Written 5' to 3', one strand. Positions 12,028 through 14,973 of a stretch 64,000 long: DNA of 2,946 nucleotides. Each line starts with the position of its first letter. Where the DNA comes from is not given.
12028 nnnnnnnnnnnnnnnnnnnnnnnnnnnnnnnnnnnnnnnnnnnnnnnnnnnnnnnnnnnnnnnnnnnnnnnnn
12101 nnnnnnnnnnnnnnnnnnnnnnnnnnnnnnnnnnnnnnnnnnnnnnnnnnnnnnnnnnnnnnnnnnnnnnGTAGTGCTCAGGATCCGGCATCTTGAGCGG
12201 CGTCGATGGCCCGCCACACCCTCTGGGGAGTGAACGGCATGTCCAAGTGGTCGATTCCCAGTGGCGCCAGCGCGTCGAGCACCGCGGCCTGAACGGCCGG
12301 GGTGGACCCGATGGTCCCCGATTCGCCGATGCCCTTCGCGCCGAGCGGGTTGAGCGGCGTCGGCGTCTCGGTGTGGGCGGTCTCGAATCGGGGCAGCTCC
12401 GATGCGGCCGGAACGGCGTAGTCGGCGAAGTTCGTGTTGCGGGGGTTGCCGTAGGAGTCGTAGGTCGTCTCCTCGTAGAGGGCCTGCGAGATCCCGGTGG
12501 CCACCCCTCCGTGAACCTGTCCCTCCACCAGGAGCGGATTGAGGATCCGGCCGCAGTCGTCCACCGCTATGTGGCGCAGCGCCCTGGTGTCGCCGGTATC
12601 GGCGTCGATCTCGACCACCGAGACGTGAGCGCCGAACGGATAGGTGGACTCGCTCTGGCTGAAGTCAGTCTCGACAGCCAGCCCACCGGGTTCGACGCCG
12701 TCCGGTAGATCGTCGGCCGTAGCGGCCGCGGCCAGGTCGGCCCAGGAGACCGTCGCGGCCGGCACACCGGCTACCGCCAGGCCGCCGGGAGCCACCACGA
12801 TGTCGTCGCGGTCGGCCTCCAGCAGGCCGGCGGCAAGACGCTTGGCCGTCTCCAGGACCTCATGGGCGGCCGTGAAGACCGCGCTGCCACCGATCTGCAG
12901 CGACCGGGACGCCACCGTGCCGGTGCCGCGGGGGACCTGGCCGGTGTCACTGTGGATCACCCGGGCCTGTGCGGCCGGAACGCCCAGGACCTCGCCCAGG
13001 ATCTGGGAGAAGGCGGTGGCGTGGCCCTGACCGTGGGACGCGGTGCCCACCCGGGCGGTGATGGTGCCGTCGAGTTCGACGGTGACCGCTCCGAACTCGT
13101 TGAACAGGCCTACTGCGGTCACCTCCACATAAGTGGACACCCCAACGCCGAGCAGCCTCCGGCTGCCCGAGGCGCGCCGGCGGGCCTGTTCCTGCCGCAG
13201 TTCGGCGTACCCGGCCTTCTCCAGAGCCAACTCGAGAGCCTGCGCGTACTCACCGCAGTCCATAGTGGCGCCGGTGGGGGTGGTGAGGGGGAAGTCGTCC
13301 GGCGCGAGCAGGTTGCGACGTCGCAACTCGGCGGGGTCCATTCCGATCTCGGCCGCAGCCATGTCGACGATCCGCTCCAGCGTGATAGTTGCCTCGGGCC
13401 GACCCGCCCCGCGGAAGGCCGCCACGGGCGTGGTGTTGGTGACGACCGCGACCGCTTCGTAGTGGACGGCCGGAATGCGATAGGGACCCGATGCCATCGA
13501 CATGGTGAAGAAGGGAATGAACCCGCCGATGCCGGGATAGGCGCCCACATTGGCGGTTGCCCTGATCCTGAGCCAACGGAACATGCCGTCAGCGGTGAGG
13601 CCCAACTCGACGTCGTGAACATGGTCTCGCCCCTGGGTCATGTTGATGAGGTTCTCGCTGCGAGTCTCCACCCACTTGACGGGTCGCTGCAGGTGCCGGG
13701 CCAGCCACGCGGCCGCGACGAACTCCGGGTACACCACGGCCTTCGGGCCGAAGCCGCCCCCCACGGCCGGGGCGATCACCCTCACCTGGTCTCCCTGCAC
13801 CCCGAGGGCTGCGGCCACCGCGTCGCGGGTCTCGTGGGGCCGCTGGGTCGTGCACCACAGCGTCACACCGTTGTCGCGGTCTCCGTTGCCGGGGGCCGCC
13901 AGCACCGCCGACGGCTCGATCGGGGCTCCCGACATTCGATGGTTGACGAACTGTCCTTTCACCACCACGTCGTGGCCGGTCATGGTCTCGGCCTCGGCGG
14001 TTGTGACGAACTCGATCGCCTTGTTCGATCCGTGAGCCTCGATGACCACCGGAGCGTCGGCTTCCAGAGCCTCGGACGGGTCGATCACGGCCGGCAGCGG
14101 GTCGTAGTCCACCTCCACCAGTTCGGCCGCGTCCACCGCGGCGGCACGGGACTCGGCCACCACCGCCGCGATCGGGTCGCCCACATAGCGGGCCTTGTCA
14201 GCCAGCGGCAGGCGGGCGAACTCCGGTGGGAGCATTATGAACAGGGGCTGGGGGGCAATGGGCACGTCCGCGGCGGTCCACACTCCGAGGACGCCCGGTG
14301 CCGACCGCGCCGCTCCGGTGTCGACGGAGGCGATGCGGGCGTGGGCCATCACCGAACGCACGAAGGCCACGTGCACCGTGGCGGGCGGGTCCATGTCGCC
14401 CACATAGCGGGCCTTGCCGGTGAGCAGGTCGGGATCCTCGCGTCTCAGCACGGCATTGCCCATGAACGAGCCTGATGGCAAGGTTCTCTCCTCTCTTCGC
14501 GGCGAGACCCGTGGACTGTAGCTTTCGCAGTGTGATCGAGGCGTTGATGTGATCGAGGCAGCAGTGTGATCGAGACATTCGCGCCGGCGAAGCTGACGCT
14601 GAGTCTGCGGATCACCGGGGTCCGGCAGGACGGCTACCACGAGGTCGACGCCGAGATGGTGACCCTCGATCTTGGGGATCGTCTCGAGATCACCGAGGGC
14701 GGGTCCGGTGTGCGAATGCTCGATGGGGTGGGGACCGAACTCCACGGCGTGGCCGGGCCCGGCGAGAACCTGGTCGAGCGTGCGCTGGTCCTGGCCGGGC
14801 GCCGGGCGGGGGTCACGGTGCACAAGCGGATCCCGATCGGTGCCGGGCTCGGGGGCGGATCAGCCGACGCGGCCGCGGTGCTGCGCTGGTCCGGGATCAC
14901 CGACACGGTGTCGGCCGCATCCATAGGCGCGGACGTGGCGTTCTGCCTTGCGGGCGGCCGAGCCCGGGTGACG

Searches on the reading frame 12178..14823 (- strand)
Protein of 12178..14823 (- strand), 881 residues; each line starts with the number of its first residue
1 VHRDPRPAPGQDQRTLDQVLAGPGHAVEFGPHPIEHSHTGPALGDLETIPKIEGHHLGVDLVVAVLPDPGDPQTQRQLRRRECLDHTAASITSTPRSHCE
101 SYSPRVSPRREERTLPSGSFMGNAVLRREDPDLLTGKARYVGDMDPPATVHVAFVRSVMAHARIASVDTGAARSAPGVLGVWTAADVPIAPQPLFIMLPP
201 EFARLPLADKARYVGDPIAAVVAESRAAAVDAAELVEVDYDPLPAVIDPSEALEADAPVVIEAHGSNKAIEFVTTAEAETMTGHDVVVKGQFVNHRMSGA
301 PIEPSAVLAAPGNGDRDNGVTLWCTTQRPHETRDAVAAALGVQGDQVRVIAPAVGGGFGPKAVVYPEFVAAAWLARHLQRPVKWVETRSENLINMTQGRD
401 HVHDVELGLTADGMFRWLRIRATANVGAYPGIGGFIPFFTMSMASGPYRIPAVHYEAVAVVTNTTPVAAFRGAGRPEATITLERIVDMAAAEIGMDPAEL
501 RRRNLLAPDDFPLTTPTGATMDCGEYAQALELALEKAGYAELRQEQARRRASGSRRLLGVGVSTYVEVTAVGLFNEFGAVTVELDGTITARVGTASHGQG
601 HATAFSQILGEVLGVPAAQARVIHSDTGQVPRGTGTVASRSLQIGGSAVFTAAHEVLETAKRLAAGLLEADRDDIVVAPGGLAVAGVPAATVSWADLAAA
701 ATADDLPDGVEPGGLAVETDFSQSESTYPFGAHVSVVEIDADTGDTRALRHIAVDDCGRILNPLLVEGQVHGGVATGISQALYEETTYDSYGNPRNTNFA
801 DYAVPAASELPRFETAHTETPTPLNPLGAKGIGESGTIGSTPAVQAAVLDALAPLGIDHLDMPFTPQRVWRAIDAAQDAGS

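Call 22: search_protein_families(library=pfam, proteins=[window:12178-14823:-])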
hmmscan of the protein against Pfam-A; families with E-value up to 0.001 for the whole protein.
window:12178-14823:- (881 aa): 3 families
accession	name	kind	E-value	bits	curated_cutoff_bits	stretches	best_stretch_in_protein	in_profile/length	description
PF20256.3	MoCoBD_2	-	7e-77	259.1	27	1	533-811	2-283/283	Molybdopterin cofactor-binding domain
PF02738.23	MoCoBD_1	-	4.7e-73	245.7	27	1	278-505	19-244/244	Molybdopterin cofactor-binding domain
PF01315.27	Ald_Xan_dh_C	-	5.4e-29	101.2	31.3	1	135-244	1-110/110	Aldehyde oxidase and xanthine dehydrogenase, a/b hammerhead domain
